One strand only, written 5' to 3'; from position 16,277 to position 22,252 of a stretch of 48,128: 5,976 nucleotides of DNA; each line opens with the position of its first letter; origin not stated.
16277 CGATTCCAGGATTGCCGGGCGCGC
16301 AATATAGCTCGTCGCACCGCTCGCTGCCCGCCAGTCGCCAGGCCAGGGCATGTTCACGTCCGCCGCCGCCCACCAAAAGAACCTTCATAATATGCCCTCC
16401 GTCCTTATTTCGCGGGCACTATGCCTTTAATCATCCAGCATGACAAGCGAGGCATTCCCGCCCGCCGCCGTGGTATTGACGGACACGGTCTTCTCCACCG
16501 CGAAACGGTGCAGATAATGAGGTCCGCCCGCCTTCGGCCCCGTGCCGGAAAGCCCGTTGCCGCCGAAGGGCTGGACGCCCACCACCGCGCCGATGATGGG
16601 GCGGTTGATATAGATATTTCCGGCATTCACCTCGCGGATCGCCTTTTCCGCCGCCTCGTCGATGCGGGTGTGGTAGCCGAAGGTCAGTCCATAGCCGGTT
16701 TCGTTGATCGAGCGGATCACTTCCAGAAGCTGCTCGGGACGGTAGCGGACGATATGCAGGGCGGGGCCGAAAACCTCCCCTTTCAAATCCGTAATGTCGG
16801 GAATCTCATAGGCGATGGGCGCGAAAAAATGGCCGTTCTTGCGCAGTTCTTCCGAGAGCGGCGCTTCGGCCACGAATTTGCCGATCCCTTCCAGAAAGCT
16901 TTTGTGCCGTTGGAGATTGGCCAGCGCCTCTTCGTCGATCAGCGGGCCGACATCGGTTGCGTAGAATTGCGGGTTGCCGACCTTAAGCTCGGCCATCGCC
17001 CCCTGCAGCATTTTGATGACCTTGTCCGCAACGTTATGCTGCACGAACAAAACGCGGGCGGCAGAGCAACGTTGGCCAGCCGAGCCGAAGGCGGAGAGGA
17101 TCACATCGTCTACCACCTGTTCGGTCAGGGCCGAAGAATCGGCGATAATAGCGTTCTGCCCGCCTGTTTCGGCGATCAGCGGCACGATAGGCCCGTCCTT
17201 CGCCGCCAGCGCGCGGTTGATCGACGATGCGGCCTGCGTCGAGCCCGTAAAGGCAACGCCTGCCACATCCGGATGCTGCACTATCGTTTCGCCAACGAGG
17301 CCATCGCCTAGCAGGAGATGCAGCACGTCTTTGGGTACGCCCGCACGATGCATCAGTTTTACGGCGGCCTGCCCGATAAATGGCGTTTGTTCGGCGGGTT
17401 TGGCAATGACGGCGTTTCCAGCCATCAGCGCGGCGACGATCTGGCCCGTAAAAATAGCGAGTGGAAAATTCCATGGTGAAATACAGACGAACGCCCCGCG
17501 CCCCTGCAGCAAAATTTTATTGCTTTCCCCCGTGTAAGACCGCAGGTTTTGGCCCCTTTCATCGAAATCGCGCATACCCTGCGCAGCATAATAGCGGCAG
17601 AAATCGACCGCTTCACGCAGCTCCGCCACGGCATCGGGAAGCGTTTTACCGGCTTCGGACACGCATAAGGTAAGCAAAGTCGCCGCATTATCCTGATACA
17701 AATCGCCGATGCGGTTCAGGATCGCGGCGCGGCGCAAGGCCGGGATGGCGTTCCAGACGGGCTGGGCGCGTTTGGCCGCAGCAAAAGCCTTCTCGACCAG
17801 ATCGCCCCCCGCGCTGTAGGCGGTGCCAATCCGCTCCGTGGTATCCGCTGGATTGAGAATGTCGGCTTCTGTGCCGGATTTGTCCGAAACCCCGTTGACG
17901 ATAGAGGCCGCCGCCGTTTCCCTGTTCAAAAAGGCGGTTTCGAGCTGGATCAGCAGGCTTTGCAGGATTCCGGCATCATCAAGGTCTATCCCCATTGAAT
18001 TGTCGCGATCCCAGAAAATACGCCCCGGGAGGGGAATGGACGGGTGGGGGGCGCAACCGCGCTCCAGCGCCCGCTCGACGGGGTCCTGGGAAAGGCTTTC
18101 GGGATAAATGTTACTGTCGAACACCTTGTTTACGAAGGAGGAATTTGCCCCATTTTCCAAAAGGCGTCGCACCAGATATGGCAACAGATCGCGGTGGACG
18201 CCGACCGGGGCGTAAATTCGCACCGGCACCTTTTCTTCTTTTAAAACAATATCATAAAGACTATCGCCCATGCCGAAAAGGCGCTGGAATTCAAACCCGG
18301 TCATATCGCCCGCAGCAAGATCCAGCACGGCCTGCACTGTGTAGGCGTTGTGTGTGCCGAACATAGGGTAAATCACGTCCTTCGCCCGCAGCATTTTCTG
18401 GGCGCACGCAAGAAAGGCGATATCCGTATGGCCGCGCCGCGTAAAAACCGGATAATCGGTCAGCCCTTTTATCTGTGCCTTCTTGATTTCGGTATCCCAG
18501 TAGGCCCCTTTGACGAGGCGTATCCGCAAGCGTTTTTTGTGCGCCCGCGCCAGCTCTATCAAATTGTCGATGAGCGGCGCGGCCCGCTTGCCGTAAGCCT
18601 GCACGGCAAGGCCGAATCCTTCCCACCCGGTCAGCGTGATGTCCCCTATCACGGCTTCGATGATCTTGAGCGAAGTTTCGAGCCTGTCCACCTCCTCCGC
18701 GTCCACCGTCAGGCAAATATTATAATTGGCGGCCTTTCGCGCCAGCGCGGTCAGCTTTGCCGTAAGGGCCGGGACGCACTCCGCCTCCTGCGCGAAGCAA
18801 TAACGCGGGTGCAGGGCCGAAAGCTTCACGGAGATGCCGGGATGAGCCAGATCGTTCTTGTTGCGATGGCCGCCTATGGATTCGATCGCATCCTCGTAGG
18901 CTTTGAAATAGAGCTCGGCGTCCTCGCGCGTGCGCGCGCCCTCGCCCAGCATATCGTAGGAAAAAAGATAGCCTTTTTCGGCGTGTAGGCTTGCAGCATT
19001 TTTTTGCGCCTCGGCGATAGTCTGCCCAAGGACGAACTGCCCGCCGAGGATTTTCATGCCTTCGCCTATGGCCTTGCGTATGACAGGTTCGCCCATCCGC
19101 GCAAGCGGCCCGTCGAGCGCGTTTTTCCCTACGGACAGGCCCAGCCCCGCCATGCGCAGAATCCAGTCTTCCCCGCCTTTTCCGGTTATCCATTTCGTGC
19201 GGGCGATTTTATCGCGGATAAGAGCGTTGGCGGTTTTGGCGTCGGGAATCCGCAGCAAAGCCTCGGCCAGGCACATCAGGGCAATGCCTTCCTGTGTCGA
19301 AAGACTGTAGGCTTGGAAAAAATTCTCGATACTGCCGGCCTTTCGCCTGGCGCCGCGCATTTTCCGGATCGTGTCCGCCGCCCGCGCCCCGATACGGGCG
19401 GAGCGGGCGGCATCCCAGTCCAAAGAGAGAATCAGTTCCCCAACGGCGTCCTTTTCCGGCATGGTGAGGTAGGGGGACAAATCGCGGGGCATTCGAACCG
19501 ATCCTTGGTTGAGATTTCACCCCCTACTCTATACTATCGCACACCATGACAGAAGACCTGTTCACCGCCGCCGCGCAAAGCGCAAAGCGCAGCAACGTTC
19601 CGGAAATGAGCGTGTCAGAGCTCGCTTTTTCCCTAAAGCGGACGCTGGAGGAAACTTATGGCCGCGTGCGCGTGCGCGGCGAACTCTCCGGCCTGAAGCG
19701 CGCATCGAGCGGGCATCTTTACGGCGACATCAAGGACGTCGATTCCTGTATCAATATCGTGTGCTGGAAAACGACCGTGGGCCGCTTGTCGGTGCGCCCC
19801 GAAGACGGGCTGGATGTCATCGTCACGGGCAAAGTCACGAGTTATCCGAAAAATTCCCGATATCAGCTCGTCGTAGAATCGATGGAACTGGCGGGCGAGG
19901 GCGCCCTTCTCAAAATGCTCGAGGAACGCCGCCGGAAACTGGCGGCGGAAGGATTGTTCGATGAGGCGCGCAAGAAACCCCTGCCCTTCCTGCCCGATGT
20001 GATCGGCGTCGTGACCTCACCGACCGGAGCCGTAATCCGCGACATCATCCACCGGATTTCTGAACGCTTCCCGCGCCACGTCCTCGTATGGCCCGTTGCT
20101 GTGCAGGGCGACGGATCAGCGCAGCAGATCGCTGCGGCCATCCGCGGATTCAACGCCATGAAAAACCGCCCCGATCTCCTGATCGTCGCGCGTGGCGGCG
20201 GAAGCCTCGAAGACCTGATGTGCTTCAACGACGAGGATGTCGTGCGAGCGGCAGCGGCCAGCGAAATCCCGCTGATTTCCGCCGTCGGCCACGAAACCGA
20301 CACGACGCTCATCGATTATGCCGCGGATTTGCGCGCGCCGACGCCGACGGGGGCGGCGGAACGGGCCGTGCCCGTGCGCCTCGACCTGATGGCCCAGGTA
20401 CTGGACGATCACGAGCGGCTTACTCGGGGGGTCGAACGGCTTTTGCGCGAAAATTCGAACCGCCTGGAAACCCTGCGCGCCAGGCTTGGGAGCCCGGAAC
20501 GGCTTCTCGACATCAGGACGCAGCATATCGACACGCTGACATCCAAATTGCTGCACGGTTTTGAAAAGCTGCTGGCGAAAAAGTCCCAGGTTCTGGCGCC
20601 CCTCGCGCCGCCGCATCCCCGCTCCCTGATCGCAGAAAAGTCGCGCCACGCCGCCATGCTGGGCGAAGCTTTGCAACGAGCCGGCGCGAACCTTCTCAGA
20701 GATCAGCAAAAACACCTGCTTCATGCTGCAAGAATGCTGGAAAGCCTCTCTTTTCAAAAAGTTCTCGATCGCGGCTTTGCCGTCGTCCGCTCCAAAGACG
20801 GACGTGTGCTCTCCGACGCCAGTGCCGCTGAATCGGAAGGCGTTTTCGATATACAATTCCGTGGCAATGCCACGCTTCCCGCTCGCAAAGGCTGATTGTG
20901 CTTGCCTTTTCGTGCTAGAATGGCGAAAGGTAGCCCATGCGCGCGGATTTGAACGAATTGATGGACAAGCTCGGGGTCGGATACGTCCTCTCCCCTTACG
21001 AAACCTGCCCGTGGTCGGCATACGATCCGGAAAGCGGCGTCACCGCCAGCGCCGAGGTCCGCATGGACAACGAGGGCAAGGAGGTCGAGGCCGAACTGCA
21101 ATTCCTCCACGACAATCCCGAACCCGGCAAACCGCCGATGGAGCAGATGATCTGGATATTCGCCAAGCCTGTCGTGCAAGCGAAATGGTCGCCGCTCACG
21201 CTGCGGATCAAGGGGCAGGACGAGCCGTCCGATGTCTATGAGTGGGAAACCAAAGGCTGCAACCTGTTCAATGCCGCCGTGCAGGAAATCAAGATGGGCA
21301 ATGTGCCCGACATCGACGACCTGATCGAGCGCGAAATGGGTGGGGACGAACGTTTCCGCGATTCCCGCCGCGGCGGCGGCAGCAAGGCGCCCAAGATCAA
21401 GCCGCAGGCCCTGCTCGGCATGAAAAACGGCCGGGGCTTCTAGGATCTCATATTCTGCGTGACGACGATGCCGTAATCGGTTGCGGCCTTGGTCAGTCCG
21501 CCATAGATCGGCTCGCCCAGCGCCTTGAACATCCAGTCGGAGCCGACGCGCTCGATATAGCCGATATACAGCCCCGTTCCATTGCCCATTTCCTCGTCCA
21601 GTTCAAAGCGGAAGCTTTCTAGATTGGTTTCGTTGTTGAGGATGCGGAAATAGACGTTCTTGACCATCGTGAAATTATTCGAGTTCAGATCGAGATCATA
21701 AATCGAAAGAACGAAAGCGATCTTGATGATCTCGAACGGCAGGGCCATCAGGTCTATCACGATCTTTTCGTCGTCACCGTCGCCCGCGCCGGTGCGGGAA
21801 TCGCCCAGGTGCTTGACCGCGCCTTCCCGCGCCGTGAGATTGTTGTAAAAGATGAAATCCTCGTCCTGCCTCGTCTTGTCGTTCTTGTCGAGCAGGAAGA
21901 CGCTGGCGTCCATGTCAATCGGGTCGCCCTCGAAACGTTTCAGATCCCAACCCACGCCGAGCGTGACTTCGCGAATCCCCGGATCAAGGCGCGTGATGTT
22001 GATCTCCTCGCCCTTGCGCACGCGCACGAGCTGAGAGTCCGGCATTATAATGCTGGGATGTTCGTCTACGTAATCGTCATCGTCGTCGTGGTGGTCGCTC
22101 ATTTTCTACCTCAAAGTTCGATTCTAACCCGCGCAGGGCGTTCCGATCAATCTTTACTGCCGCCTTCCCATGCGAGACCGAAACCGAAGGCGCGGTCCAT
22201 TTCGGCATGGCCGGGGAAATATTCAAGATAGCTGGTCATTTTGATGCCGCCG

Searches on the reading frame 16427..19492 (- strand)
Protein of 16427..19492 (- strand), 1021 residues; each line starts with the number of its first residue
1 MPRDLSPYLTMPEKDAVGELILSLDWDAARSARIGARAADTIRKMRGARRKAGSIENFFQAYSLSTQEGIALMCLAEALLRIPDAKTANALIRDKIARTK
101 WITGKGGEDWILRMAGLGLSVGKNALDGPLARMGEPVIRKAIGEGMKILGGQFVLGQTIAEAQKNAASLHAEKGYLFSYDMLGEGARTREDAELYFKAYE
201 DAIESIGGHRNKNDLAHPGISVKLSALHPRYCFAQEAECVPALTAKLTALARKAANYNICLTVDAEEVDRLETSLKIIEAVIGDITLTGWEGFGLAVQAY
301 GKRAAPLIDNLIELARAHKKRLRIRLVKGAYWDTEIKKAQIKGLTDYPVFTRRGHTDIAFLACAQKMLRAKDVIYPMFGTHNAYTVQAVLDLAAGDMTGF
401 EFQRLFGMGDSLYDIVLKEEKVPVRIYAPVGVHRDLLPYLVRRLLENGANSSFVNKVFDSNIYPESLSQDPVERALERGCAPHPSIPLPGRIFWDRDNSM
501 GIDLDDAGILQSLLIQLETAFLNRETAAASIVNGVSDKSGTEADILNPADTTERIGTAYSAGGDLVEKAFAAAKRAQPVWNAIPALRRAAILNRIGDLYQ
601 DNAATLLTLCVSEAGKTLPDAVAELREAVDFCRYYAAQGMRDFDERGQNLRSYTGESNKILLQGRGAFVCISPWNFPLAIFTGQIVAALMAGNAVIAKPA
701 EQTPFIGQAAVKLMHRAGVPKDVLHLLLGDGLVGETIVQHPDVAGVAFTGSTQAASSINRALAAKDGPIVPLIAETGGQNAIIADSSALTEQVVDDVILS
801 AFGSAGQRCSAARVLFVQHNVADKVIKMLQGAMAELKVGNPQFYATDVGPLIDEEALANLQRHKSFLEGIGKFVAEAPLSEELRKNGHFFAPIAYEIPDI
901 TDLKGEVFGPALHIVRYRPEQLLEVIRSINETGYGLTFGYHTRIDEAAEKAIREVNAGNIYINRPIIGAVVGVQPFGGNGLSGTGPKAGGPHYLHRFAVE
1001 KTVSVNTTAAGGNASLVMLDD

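Call 12: search_protein_families(library=pfam, proteins=[window:16427-19492:-], max_evalue=0.001)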
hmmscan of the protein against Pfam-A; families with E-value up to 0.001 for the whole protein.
window:16427-19492:- (1021 aa): 3 families
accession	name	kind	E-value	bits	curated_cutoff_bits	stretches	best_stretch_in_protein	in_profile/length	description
PF00171.27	Aldedh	-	8.6e-110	367.9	23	1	538-1003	5-461/461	Aldehyde dehydrogenase family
PF01619.24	Pro_dh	-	3.6e-93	312.6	27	1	163-456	2-278/278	Proline dehydrogenase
PF14850.11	Pro_dh-DNA_bdg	-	4.1e-28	98.5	27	1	55-153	2-112/112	DNA-binding domain of Proline dehydrogenase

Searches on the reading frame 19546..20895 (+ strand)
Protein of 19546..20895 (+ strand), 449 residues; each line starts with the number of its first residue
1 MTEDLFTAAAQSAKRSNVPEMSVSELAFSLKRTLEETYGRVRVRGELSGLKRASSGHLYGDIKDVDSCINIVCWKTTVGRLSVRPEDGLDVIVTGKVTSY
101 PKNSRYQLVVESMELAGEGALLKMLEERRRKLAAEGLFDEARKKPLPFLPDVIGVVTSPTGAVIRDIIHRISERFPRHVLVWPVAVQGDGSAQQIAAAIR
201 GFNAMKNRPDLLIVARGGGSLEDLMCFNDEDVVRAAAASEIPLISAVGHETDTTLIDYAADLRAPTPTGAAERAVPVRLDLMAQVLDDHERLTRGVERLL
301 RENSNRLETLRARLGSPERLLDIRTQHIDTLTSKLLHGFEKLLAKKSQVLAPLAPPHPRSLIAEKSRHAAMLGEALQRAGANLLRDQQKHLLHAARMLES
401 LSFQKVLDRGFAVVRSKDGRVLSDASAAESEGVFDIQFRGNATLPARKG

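Call 12: search_protein_families(library=pfam, proteins=[window:19546-20895:+], max_evalue=0.001)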
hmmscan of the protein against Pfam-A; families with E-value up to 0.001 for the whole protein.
window:19546-20895:+ (449 aa): 3 families
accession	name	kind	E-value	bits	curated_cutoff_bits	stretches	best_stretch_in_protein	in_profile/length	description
PF02601.20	Exonuc_VII_L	-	1.3e-97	327.6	35.9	1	137-439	1-308/315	Exonuclease VII, large subunit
PF13742.12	tRNA_anti_2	-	1.9e-24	86.1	27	1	21-114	1-95/95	OB-fold nucleic acid binding domain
PF01336.31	tRNA_anti-codon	-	8.5e-10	38.9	27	1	41-115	1-74/75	OB-fold nucleic acid binding domain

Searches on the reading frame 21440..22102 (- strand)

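Call 12: search_protein_families(library=pfam, proteins=[window:21440-22102:-], max_evalue=0.001)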
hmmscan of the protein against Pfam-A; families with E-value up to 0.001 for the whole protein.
window:21440-22102:- (220 aa): 1 family
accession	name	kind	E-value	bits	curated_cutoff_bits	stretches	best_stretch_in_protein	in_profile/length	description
PF02342.23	TerD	-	1.9e-57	194.2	25.3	1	27-210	4-187/187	TerD domain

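Call 58: search_protein_families(library=ncbifam, proteins=[window:21440-22102:-], max_evalue=0.1)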
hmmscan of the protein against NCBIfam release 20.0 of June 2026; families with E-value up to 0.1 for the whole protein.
window:21440-22102:- (220 aa): 0 families
